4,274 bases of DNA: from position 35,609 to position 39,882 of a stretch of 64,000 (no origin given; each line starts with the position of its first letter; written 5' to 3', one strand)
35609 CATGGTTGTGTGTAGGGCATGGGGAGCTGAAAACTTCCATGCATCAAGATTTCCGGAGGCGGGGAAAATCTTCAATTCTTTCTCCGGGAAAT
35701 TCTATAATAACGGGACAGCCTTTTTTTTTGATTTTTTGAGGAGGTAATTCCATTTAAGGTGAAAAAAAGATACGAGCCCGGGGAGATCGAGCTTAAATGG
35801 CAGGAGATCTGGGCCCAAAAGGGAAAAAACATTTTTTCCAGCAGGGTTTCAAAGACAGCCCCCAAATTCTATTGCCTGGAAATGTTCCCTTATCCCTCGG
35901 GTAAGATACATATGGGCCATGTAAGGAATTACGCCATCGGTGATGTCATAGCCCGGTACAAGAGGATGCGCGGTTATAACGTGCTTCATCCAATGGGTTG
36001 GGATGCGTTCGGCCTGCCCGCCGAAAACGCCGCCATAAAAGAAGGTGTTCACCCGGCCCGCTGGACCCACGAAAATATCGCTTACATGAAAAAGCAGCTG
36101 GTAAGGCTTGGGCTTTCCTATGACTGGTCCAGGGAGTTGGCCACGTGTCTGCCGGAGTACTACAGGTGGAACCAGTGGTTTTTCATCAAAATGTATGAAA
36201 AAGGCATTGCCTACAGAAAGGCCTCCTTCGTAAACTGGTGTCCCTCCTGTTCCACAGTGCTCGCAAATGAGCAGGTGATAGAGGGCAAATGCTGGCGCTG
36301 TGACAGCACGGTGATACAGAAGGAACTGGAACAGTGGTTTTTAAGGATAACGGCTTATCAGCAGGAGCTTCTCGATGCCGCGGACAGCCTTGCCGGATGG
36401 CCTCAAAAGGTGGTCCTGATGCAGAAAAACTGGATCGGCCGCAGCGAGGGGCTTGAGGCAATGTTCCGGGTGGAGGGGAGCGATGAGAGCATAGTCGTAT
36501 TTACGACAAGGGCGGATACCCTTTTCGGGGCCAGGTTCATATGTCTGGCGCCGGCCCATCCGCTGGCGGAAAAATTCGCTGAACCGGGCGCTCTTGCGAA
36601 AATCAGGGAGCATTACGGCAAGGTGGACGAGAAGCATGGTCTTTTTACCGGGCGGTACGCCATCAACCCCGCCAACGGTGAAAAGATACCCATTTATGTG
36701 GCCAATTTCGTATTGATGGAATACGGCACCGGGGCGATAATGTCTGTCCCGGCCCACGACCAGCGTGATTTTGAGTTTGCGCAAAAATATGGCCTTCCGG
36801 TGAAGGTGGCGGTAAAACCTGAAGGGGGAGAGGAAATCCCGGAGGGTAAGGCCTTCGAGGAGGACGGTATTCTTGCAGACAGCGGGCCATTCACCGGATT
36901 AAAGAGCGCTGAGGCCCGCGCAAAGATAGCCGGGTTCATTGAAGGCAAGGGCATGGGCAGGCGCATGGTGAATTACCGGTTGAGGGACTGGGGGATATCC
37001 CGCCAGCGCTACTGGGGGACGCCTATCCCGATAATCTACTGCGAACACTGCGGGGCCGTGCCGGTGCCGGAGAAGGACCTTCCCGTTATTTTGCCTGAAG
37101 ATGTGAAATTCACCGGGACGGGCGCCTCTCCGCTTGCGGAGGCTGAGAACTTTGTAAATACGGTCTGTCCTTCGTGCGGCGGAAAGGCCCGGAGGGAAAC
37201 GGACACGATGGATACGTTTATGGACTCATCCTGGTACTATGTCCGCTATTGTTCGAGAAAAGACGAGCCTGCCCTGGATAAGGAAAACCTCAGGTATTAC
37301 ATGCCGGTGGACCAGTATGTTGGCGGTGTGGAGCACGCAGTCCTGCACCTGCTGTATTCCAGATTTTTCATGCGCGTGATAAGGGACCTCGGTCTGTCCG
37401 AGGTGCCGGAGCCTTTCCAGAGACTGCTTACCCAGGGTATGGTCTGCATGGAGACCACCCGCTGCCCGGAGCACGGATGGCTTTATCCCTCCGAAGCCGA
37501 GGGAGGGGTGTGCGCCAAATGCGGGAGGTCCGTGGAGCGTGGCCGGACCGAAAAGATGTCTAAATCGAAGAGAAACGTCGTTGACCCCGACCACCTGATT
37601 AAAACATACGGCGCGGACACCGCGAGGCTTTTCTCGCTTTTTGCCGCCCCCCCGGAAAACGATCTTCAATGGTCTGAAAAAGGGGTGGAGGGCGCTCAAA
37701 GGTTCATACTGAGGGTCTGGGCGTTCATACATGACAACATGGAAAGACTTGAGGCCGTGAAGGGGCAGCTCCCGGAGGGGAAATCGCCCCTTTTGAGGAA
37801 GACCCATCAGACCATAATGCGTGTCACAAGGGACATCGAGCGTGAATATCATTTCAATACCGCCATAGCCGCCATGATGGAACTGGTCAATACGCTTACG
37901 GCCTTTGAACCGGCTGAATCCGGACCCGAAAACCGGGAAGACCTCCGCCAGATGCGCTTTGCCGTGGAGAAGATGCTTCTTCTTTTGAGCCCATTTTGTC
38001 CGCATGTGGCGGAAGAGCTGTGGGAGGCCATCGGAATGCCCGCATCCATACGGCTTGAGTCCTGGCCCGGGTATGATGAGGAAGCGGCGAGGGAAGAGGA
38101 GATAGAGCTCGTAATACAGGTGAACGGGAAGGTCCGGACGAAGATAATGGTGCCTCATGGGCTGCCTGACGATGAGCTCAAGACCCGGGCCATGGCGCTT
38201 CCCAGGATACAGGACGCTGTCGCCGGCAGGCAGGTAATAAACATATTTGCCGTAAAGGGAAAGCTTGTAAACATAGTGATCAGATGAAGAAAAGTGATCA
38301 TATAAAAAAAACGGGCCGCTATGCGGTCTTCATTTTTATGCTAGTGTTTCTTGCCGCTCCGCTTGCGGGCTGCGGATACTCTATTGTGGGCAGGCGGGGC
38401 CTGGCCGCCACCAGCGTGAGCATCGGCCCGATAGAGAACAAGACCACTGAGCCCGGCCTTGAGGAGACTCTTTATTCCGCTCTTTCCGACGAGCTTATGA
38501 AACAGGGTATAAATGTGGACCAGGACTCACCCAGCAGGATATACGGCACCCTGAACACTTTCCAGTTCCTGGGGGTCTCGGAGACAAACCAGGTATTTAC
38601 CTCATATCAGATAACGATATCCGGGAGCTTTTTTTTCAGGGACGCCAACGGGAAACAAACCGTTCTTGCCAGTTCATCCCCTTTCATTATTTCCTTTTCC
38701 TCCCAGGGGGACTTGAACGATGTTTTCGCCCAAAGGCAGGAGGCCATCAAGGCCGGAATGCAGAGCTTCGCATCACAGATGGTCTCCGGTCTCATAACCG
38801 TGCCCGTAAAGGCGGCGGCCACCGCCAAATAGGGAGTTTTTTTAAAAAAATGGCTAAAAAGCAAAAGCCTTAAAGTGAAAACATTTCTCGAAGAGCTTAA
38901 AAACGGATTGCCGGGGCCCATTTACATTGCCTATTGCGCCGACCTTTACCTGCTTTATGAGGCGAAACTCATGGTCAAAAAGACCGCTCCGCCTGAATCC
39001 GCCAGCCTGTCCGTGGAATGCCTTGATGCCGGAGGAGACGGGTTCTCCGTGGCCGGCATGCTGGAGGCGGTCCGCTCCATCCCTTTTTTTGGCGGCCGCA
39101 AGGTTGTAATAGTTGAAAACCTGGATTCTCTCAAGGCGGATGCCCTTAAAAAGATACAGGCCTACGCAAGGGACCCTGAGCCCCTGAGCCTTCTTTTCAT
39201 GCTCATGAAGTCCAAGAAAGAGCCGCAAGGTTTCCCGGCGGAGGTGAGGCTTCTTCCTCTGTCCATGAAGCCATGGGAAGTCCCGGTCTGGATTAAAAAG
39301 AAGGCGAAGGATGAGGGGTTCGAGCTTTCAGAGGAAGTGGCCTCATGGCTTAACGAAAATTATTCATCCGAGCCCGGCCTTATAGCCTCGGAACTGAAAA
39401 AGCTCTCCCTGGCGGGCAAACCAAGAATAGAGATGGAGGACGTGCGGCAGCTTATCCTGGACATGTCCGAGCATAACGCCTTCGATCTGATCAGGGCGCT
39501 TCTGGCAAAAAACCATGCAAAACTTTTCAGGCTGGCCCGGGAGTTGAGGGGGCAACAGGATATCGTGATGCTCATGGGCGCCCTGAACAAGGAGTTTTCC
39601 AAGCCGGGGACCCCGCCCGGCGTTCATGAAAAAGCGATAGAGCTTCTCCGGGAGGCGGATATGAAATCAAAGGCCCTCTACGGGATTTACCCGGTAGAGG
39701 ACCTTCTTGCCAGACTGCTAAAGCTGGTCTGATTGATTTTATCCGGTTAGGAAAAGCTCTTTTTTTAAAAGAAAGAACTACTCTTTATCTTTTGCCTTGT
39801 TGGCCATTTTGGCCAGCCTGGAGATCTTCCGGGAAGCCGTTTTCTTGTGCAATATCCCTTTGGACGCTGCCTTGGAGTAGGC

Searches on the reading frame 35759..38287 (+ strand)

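Call 31: search_protein_families(library=pfam, max_evalue=0.000001, proteins=[window:35759-38287:+])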
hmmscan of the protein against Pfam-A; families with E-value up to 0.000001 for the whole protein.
window:35759-38287:+ (842 aa): 4 families
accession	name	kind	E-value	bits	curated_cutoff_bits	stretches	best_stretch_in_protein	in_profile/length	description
PF13603.12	tRNA-synt_1_2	-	2.3e-60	203.7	25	1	223-392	1-182/185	Leucyl-tRNA synthetase, editing domain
PF00133.28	tRNA-synt_1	-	1.7e-54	185.7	22.7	2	14-226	2-225/414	tRNA synthetases class I (I, L, M and V)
PF09334.17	tRNA-synt_1g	-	2.2e-35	122.6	20.1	1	43-183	7-144/391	tRNA synthetases class I (M)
PF08264.19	Anticodon_1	-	9e-26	91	25.1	1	678-804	4-144/148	Anticodon-binding domain of tRNA ligase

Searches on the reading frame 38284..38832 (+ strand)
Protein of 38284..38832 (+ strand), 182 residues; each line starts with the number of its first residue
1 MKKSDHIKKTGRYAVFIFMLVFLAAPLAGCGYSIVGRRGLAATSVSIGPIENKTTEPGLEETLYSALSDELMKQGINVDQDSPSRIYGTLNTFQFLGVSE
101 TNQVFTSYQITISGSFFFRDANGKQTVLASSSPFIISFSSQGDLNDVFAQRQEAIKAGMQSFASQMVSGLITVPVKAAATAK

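Call 31: search_protein_families(library=pfam, max_evalue=0.000001, proteins=[window:38284-38832:+])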
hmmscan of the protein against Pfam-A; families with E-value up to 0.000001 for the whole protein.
window:38284-38832:+ (182 aa): 1 family
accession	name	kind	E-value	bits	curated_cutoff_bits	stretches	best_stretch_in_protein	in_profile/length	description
PF04390.17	LptE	-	1.2e-08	36.1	23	1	43-167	2-115/118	Lipopolysaccharide-assembly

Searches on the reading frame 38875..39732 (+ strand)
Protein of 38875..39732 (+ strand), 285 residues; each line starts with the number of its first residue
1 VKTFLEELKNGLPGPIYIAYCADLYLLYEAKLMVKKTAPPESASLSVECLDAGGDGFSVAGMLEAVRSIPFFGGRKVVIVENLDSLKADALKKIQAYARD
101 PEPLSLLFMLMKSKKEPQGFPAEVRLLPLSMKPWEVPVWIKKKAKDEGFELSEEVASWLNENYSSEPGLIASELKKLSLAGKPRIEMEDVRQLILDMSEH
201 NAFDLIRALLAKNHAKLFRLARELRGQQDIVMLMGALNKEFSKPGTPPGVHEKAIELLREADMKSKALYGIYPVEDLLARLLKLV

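Call 31: search_protein_families(library=pfam, max_evalue=0.000001, proteins=[window:38875-39732:+])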
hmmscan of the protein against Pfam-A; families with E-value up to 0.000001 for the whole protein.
window:38875-39732:+ (285 aa): 1 family
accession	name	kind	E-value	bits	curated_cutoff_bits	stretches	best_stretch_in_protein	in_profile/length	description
PF06144.19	DNA_pol3_delta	-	1.1e-07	32.4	21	1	17-115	1-103/124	DNA polymerase III, delta subunit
